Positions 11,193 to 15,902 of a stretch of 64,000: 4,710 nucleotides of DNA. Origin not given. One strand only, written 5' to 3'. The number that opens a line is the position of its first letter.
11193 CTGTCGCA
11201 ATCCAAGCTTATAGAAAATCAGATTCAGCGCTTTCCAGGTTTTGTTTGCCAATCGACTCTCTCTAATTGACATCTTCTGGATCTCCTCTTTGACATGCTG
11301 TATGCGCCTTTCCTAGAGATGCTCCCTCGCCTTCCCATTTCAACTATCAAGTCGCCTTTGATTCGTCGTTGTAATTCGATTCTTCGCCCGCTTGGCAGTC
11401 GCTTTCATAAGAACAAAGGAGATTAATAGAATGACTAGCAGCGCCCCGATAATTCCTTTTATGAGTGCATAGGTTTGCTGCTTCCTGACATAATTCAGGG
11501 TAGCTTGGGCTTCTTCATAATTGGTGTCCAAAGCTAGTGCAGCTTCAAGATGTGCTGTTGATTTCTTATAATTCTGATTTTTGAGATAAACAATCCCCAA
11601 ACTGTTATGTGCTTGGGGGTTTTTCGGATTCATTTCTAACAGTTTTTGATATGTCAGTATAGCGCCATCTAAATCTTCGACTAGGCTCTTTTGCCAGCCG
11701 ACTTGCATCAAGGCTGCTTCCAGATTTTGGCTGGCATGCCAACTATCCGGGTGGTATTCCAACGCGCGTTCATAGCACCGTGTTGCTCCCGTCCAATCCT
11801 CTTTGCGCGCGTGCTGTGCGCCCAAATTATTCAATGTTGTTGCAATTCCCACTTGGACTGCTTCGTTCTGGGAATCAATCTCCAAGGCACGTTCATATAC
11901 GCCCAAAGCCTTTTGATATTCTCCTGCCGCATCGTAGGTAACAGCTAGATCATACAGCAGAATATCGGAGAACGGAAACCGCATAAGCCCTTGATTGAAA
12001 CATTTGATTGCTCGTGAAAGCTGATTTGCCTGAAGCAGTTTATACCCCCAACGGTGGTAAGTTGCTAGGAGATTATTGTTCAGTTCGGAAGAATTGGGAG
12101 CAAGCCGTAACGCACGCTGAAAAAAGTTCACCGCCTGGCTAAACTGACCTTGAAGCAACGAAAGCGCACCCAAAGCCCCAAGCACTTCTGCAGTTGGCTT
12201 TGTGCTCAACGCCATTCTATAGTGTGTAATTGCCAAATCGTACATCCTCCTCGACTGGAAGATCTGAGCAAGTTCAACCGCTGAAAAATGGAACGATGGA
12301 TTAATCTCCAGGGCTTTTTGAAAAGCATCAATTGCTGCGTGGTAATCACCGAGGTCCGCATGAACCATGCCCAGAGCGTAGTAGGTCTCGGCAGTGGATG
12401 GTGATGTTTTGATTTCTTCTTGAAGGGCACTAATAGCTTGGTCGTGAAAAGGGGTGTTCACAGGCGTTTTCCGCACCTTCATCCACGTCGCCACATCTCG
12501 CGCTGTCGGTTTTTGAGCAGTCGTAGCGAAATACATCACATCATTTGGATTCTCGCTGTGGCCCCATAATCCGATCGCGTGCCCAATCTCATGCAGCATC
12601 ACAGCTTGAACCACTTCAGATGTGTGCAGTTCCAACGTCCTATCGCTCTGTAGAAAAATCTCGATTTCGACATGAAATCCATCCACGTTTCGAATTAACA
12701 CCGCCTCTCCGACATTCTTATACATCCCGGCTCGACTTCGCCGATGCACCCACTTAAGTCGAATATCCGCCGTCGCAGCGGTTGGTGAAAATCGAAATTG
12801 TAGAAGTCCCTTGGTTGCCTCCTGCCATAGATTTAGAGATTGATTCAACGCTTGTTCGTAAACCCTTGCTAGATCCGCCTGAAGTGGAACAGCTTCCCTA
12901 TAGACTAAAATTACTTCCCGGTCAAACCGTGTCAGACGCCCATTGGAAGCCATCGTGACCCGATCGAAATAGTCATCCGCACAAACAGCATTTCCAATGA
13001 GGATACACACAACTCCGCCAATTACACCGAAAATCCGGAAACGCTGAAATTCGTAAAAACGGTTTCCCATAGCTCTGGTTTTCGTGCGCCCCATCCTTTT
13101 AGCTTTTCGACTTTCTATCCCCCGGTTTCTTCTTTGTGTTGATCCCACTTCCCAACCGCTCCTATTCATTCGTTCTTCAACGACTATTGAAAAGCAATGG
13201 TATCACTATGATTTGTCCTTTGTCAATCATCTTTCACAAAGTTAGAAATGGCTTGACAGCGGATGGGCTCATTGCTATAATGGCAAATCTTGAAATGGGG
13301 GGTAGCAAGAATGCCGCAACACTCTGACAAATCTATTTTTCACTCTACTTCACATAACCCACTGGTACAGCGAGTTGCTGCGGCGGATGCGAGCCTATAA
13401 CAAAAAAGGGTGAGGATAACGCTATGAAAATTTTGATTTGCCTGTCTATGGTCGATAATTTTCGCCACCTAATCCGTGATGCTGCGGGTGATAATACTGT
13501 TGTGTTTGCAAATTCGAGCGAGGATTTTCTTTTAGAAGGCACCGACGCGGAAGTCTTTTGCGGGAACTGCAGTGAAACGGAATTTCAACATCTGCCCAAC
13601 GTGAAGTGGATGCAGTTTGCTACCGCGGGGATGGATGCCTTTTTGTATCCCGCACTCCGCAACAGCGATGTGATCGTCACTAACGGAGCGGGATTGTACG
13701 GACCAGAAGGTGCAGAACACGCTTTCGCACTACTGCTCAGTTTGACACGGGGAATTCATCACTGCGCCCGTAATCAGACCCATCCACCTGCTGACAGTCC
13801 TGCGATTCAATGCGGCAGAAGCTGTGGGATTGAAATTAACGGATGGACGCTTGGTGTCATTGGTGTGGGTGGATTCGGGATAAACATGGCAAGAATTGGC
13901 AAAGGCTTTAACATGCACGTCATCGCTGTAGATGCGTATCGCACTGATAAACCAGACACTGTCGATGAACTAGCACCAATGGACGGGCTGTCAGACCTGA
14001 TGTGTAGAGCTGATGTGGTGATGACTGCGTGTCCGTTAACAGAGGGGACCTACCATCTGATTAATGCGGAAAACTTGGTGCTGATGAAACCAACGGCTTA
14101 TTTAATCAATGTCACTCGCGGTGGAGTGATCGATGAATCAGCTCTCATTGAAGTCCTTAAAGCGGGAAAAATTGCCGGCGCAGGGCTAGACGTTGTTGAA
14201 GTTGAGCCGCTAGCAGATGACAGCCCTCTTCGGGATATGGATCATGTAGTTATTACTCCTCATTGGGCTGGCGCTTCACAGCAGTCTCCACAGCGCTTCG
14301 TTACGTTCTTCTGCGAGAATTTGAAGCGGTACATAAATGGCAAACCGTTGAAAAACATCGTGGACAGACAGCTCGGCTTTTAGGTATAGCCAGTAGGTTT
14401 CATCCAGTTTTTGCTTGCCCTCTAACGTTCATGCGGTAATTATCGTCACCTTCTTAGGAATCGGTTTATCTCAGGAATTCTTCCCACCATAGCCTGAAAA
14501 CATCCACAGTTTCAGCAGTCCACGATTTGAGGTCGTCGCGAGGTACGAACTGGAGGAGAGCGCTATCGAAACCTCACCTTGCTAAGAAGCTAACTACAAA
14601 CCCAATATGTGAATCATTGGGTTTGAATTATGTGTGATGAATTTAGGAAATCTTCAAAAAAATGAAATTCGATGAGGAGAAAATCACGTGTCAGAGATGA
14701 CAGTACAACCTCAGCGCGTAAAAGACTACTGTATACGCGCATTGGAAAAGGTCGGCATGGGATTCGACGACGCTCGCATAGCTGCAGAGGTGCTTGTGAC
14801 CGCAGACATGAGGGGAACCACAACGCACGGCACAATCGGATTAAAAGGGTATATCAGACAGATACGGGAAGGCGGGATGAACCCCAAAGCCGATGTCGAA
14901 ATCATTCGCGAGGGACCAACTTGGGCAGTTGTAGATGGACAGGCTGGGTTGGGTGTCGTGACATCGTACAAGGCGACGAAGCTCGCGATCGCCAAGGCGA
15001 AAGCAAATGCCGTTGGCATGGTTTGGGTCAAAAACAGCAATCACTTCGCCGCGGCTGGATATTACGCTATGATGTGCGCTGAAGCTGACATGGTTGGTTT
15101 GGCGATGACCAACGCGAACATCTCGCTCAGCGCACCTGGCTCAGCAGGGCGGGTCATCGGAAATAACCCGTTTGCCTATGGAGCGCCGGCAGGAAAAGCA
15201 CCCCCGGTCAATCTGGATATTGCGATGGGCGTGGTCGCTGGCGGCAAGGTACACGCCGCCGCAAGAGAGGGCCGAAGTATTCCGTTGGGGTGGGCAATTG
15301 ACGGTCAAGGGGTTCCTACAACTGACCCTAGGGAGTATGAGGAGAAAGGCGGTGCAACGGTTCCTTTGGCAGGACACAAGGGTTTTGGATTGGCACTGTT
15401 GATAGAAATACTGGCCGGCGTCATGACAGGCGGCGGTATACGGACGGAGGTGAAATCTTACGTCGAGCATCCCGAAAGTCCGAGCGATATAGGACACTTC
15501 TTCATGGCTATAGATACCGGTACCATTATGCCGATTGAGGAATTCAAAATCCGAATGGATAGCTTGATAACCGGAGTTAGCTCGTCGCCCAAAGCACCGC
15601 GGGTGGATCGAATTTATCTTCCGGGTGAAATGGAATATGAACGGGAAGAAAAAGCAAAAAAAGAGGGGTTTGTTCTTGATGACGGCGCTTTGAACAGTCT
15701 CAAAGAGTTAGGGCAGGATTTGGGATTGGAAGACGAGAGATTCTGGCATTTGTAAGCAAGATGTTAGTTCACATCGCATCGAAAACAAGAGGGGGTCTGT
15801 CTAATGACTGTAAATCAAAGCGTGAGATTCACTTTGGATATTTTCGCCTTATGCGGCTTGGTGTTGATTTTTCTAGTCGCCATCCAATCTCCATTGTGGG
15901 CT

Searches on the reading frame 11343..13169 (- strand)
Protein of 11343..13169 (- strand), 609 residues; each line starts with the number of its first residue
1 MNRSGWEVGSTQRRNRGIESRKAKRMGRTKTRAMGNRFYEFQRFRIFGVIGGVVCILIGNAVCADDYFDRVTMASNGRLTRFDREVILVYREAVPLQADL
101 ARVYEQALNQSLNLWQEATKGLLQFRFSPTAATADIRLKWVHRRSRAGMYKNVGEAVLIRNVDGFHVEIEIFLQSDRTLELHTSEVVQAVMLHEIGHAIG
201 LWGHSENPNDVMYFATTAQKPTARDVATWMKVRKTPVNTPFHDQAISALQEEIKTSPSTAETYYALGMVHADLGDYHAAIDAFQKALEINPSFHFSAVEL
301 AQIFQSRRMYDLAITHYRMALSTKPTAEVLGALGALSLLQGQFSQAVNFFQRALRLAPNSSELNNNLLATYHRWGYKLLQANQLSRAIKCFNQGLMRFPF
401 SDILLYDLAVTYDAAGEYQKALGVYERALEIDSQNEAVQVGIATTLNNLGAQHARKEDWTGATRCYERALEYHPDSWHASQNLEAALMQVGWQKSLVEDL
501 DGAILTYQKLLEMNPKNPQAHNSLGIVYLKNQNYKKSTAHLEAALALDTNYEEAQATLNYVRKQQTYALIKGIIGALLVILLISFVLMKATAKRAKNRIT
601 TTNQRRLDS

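Call 32: search_protein_families(library=ncbifam, proteins=[window:11343-13169:-], max_evalue=0.00001)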
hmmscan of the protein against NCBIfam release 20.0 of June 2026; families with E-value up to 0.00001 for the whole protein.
window:11343-13169:- (609 aa): 29 families (the best 25 are shown)
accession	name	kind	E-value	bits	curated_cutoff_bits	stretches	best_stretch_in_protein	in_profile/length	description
NF040959.1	MamA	equivalog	4e-30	104.8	200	3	242-367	53-179/204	magnetosome protein MamA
TIGR02917.1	PEP_TPR_lipo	equivalog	8.4e-30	103.3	312.2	2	243-483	448-675/899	XrtA/PEP-CTERM system TPR-repeat protein PrsT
NF033762.1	social_mot_Tgl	equivalog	3.7e-22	78.9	225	2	493-566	40-114/252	social motility TPR repeat lipoprotein Tgl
NF008391.2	PRK11189.1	equivalog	2.9e-19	69.7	250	0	250-301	89-140/297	lipoprotein NlpI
NF002725.1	PRK02603.1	equivalog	6.5e-19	68.6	143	0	404-473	74-143/173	photosystem I assembly protein Ycf3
TIGR02521.1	type_IV_pilW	equivalog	3.7e-18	65.9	154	0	257-326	28-97/234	type IV pilus biogenesis/stability protein PilW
TIGR02552.1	LcrH_SycD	equivalog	1.2e-17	63.9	104.8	2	361-454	11-104/136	SycD/LcrH family type III secretion system chaperone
NF047507.1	TPR_BatC_Lepto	exception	9.8e-16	57.9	175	1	409-484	65-137/214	TPR repeat-containing protein BatC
TIGR00540.1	TPR_hemY_coli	hypoth_equivalog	8.1e-15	54.5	142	1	244-319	310-384/385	heme biosynthesis-associated TPR protein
TIGR00990.1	3a0801s09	subfamily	2.8e-14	52.7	757.25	1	243-363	382-503/615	mitochondrial import receptor subunit TOM70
NF033758.1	gliding_GltE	equivalog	2.9e-14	52.9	225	1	254-367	216-330/411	adventurous gliding motility TPR repeat lipoprotein GltE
NF047371.1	FlcA_CTERM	equivalog_domain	1.1e-13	50.6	300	0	256-328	118-189/646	periplasmic flagellar collar protein FlcA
NF008520.0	PRK11447.1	equivalog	2.4e-13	48.8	858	1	291-444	268-427/1157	cellulose synthase complex outer membrane protein BcsC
NF008756.0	PRK11788.1-4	equivalog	2.6e-13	49.8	474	1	329-500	71-237/389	lipopolysaccharide assembly protein LapB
NF033920.0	C39_PA2778_fam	equivalog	6.5e-13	48.7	150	0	214-324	144-254/255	PA2778 family cysteine peptidase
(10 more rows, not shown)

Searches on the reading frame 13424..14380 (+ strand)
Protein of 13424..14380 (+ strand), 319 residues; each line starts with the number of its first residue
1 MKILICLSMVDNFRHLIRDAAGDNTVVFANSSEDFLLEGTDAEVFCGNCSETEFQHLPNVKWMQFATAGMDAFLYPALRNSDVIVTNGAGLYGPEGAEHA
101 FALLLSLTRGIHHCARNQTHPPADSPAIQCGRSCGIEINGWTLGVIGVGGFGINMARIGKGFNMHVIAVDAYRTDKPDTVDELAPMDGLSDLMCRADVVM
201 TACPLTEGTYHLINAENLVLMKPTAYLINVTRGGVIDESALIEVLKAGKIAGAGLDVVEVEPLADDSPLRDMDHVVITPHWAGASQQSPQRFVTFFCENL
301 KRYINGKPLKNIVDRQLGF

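Call 32: search_protein_families(library=ncbifam, proteins=[window:13424-14380:+], max_evalue=0.00001)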
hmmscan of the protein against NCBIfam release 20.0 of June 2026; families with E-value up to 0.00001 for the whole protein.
window:13424-14380:+ (319 aa): 21 families
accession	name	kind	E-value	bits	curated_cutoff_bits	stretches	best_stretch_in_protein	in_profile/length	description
NF041369.1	Dhydh_Halo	equivalog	4.2e-54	183.8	400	1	53-313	52-304/305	D-2-hydroxyacid dehydrogenase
NF005069.0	PRK06487.1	equivalog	3e-50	171.1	448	1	52-312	62-319/320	2-hydroxyacid dehydrogenase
NF009714.1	PRK13243.1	equivalog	2.5e-47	161.8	455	1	68-316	76-325/332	glyoxylate reductase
TIGR01327.1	PGDH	equivalog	1.3e-45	156.2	454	1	56-313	59-310/525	phosphoglycerate dehydrogenase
NF005387.0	PRK06932.1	equivalog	2.1e-40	138.6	492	1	54-305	60-311/314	2-hydroxyacid dehydrogenase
NF011938.0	PRK15409.1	equivalog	7.7e-38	130.3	492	1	50-316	57-321/324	glyoxylate/hydroxypyruvate reductase GhrB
NF006263.0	PRK08410.1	equivalog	5e-37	128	389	1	50-307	54-310/311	D-2-hydroxyacid dehydrogenase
NF005027.0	PRK06436.1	equivalog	3.1e-31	108.6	261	1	59-315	49-290/303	2-hydroxyacid dehydrogenase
NF005750.0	PRK07574.1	equivalog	6.7e-30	104.4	329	1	55-311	110-364/386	NAD-dependent formate dehydrogenase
NF008759.0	PRK11790.1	equivalog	1.8e-29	102.7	404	1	134-305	146-318/410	phosphoglycerate dehydrogenase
NF000492.1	vanH_gen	exception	3.7e-25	88.6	540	1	92-261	97-255/312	D-lactate dehydrogenase VanH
NF001309.0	PRK00257.1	equivalog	1e-24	87.2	434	1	134-303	110-277/379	4-phosphoerythronate dehydrogenase PdxB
NF012013.0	PRK15469.1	equivalog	7.9e-23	81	403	1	140-319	136-312/312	glyoxylate/hydroxypyruvate reductase GhrA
NF000112.1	vanH-Amyco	exception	2.4e-21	76.4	625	1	132-261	162-284/348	VanH-AOV family D-lactate dehydrogenase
NF006374.0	PRK08605.1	subfamily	2.8e-21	76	356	1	59-261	67-266/332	D-lactate dehydrogenase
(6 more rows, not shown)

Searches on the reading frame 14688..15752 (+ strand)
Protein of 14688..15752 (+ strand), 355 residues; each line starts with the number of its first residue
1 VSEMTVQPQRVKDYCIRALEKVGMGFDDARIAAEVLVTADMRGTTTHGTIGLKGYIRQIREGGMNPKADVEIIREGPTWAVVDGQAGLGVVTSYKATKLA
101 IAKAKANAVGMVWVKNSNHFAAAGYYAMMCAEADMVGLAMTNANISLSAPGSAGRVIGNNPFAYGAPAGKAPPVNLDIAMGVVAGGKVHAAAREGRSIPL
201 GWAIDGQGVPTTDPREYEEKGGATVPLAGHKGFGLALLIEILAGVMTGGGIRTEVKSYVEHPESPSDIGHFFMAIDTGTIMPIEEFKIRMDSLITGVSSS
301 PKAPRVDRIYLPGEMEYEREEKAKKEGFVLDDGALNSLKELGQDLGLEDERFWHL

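Call 32: search_protein_families(library=ncbifam, proteins=[window:14688-15752:+], max_evalue=0.00001)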
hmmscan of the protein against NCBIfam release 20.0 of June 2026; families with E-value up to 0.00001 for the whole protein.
window:14688-15752:+ (355 aa): 5 families
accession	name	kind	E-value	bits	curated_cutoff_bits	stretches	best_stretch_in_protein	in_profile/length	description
NF040650.1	sulfolac_dhydr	equivalog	4.8e-77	259.4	500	1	4-348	1-336/339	L-sulfolactate dehydrogenase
NF011599.0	PRK15025.1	equivalog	1.3e-59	202.1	356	1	4-333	1-326/349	ureidoglycolate dehydrogenase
TIGR03175.1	AllD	equivalog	4.4e-57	193.8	496.2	1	4-332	1-325/349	ureidoglycolate dehydrogenase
NF007504.0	PRK10098.1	equivalog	3.9e-53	180.4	336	1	2-351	3-350/360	malate/lactate/ureidoglycolate dehydrogenase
NF009750.0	PRK13260.1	equivalog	8.7e-38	130.3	316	1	4-339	1-330/332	3-dehydro-L-gulonate 2-dehydrogenase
